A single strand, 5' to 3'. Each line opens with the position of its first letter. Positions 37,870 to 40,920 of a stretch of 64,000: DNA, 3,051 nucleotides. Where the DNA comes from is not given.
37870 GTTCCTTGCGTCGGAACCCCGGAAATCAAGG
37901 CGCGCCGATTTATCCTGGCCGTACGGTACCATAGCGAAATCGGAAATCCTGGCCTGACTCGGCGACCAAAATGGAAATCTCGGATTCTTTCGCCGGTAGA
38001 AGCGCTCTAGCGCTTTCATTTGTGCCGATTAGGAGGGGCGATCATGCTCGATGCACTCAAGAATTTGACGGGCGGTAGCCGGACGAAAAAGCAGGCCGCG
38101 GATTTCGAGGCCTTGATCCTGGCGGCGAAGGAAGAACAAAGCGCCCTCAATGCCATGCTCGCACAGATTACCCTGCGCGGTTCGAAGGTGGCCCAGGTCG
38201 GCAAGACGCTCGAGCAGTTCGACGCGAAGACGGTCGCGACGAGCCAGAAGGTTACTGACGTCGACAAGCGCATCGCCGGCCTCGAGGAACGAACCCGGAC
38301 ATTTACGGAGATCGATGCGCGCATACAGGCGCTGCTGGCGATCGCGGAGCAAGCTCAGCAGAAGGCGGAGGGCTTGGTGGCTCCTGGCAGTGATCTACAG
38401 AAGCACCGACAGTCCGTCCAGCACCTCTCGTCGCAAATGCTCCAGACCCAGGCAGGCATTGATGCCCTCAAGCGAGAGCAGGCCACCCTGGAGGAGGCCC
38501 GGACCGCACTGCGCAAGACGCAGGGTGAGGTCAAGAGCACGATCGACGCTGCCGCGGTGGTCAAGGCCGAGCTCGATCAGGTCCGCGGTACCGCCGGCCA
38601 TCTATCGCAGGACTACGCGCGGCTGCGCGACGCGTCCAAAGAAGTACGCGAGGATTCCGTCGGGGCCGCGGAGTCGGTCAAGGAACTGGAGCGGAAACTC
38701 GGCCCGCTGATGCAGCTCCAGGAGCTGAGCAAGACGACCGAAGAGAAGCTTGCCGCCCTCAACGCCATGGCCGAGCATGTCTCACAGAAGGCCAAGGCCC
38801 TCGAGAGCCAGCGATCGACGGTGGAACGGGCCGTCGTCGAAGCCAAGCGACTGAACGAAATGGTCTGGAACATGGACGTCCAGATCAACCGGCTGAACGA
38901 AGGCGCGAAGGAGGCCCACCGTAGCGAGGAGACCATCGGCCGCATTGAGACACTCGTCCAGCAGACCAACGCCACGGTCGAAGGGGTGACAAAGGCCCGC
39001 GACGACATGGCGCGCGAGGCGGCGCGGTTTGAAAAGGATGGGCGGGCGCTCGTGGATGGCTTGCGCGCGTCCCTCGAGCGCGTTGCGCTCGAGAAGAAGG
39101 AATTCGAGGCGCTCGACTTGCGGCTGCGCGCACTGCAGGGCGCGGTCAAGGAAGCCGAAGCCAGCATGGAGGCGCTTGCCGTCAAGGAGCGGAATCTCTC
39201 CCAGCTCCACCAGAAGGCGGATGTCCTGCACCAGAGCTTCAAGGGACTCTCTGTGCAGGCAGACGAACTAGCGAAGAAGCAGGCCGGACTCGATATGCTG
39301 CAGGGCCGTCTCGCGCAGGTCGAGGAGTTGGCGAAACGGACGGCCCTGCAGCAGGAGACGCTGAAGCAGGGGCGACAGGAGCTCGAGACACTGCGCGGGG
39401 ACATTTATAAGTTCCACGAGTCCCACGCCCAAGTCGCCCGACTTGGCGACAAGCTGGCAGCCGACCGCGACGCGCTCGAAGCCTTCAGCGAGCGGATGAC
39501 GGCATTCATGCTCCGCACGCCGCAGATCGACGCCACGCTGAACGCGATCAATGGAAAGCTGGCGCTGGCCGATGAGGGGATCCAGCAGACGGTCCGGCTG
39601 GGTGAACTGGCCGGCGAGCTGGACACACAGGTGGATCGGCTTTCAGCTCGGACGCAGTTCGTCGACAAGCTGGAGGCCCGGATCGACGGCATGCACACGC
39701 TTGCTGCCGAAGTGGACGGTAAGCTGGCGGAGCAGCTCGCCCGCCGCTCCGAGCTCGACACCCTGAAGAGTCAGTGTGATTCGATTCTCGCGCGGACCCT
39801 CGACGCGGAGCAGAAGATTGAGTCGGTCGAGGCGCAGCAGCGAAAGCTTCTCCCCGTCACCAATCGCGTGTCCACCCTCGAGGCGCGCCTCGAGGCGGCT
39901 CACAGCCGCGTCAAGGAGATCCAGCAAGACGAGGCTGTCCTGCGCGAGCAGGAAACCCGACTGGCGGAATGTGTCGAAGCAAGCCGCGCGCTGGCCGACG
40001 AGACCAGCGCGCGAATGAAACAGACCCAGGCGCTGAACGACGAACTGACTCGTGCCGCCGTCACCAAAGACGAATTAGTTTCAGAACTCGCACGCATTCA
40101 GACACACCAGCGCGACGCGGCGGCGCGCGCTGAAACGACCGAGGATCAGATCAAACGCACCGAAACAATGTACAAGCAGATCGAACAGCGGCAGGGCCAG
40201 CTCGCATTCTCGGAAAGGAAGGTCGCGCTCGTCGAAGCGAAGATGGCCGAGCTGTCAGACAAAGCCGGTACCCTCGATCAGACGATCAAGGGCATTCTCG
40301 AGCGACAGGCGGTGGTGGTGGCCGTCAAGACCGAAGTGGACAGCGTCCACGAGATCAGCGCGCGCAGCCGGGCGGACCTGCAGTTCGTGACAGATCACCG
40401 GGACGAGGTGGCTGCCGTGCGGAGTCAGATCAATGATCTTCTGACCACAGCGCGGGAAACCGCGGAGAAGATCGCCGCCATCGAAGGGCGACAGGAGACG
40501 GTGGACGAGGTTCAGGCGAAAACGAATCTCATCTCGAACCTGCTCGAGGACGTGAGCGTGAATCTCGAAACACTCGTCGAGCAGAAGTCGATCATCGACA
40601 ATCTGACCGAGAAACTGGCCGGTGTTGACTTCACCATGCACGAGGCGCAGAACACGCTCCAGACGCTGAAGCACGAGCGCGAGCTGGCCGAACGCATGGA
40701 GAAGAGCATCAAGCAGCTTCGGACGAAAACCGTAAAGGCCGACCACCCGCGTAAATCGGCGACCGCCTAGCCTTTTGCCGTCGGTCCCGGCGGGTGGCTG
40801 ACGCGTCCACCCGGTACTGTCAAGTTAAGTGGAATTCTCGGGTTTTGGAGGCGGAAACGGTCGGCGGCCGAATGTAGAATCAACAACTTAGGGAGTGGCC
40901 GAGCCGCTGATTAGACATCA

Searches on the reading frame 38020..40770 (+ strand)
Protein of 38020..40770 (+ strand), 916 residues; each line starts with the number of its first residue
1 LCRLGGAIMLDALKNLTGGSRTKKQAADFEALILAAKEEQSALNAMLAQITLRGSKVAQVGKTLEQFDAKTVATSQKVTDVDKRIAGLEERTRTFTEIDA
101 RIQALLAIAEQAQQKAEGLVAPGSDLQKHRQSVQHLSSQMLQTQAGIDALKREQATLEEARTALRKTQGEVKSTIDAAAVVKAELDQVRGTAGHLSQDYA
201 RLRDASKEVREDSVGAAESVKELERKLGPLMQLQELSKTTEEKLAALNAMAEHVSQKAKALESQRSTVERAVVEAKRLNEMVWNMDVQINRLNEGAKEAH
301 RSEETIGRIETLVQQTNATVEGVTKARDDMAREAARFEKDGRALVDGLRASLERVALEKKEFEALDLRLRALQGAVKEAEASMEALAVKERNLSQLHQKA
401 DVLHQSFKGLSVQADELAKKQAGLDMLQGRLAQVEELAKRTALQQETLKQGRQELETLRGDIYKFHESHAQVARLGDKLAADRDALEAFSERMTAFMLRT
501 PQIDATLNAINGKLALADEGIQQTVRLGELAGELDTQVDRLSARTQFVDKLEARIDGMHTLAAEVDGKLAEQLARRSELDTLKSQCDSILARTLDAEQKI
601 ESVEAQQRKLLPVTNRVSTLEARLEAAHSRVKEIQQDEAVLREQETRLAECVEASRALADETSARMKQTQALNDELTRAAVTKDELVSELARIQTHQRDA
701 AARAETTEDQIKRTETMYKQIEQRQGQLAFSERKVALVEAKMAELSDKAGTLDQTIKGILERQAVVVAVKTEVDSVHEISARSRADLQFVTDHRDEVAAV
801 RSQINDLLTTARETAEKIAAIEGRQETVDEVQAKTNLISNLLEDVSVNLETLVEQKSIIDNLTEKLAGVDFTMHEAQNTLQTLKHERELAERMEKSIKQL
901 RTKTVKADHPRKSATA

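Call 24: search_protein_families(library=pfam, proteins=[window:38020-40770:+], max_evalue=0.01)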
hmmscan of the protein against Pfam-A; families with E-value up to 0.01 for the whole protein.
window:38020-40770:+ (916 aa): 2 families
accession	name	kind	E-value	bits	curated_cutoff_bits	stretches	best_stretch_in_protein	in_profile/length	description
PF10046.14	BLOC1_2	-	0.0022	18.8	33.4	0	688-758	20-90/96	Biogenesis of lysosome-related organelles complex-1 subunit 2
PF07889.17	DUF1664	-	0.003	18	34.6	0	137-231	29-121/124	Protein of unknown function (DUF1664)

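Call 26: search_protein_families(library=phrogs, proteins=[window:38020-40770:+], max_evalue=0.1)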
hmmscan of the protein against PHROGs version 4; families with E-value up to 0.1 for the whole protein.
window:38020-40770:+ (916 aa): 7 families
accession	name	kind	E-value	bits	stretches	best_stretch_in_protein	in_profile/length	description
phrog_77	-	DNA, RNA and nucleotide metabolism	5.2e-05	22.9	2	406-752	472-789/967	SbcC-like subunit of palindrome specific endonuclease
phrog_5553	-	unknown function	0.00036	21.8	0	834-884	12-62/114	-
phrog_167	-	tail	0.0017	17.1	1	371-541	153-309/1555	tail length tape measure protein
phrog_4442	-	unknown function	0.015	16.2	1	794-835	33-74/76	-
phrog_18138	-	unknown function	0.018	16.5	1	74-111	42-79/95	-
phrog_6610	-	unknown function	0.064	14.4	0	579-640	7-69/122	-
phrog_7393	-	unknown function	0.068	14.4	0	278-313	16-51/60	-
